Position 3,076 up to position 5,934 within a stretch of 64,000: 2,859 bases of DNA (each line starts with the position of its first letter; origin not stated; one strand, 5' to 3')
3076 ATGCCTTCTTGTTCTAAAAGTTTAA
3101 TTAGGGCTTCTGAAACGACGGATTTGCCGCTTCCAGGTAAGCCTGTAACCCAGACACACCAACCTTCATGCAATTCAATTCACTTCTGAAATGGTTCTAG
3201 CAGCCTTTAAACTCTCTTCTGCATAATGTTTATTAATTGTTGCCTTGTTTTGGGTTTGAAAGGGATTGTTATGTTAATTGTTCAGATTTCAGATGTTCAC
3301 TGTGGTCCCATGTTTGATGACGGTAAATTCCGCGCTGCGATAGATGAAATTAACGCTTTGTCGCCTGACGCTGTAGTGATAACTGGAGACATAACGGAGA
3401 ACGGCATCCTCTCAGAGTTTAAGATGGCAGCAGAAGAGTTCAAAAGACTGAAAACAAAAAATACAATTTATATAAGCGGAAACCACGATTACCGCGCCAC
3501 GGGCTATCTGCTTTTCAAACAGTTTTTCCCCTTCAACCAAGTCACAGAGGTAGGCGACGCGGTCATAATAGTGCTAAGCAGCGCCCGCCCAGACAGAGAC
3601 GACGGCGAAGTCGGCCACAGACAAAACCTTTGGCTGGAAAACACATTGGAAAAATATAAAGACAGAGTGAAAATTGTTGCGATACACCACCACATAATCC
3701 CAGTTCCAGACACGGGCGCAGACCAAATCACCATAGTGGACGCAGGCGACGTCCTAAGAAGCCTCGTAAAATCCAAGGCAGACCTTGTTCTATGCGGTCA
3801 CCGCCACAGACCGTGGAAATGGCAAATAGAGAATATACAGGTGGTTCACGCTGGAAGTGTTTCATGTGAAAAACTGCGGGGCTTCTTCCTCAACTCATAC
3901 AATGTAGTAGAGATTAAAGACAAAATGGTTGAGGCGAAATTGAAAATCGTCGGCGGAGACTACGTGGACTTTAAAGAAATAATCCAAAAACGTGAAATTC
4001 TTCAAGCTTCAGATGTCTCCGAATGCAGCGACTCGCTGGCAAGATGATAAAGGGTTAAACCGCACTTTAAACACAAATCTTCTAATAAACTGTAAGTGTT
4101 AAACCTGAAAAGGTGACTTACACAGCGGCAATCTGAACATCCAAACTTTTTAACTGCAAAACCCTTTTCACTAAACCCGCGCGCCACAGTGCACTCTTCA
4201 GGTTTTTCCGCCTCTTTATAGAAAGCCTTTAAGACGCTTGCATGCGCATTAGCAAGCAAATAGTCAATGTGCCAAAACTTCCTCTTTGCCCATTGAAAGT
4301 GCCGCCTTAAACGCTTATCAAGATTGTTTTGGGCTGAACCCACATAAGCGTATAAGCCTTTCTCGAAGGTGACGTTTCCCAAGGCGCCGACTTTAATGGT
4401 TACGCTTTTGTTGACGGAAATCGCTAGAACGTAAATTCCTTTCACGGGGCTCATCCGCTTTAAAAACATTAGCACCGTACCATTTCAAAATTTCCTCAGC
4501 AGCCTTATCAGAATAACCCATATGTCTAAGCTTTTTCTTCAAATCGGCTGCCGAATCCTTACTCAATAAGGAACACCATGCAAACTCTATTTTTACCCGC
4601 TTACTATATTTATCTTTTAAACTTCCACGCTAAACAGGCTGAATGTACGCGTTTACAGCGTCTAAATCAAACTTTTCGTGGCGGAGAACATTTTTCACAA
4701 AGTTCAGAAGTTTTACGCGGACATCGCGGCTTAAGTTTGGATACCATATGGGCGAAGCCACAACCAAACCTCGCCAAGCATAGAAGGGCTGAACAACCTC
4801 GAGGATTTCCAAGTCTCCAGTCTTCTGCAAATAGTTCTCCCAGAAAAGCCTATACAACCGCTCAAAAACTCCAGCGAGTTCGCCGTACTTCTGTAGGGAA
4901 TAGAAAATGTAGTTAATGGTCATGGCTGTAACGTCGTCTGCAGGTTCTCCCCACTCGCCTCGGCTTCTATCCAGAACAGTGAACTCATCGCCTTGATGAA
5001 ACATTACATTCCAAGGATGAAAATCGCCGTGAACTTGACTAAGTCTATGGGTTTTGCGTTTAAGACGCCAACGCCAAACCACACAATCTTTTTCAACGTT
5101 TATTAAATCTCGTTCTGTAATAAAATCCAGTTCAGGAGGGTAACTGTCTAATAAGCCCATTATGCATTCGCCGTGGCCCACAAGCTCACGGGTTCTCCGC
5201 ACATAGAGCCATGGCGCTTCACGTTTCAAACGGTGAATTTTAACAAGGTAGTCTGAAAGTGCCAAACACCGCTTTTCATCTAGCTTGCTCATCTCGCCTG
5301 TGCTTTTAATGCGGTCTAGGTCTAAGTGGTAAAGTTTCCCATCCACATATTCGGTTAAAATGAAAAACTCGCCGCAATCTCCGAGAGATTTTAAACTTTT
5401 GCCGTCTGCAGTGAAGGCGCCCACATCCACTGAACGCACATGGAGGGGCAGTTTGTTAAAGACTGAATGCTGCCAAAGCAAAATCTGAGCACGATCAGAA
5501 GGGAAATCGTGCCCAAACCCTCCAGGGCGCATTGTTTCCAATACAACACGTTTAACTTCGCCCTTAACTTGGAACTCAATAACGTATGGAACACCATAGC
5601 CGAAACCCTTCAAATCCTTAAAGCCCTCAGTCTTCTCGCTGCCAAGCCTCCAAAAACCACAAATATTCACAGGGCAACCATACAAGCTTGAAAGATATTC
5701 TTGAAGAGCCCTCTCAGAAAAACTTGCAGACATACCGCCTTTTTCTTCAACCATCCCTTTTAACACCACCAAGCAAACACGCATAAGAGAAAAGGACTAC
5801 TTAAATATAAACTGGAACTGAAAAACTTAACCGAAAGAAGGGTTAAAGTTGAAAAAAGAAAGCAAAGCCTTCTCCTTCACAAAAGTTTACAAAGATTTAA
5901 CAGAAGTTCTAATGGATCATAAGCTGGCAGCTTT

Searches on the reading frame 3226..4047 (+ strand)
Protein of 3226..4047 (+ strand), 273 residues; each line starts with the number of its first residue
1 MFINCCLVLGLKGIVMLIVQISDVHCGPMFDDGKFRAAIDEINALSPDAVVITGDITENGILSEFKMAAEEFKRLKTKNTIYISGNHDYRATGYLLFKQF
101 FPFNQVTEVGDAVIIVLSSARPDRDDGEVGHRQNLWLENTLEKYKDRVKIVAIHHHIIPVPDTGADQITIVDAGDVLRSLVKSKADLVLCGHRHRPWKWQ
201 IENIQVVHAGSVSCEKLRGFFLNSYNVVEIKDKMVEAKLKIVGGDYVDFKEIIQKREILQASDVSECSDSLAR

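Call 83: search_protein_families(library=pfam, proteins=[window:3226-4047:+], max_evalue=0.00001)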
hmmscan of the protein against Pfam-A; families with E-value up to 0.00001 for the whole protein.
window:3226-4047:+ (273 aa): 2 families
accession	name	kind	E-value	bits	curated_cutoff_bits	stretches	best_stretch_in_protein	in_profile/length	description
PF00149.33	Metallophos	-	2.9e-17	64.2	21.5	1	16-196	1-191/191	Calcineurin-like phosphoesterase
PF12850.12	Metallophos_2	-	2.2e-13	51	27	1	16-231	1-152/154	Calcineurin-like phosphoesterase superfamily domain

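Call 94: search_protein_families(library=ncbifam, proteins=[window:3226-4047:+], max_evalue=0.001)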
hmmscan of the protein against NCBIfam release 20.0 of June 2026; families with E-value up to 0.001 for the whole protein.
window:3226-4047:+ (273 aa): 7 families
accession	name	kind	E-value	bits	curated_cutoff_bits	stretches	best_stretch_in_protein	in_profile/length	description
NF053862.1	DS9_1_antiphage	equivalog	2.8e-19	69.3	420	2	127-209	365-456/486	anti-phage phosphoesterase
NF008359.0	PRK11148.1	equivalog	3.9e-19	69.2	225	1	35-211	42-222/275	3',5'-cyclic-AMP phosphodiesterase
NF050112.1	PhdiestSpdARhizob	equivalog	7.1e-12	45.5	400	1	34-195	25-199/264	2', 3'cyclic nucleotide phosphodiesterase SpdA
TIGR00040.1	yfcE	subfamily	3.4e-11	43.5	56.25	1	16-237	1-157/158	YfcE family phosphodiesterase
NF033458.1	lipid_A_LpxG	equivalog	1.3e-07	31.3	350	1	16-91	45-121/321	UDP-2,3-diacylglucosamine diphosphatase LpxG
NF053861.1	DS8_antiphage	equivalog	2.9e-07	28.6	790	1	36-89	23-85/994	anti-phage protein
NF006988.0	PRK09453.1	equivalog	0.00016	21.6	117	0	181-231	115-163/183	phosphodiesterase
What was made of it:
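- On HerA (FtsK-HerA superfamily, DSB-repair type): The only Metallophos ORF there is YfcE/phosphodiesterase-like (calls 83, 94).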

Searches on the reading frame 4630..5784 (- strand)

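Call 83: search_protein_families(library=pfam, proteins=[window:4630-5784:-], max_evalue=0.00001)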
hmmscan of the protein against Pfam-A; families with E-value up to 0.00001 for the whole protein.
window:4630-5784:- (384 aa): 1 family
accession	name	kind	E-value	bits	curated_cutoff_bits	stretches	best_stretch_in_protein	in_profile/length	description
PF01636.29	APH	-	3.1e-09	37.4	23.2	1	135-292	66-212/239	Phosphotransferase enzyme family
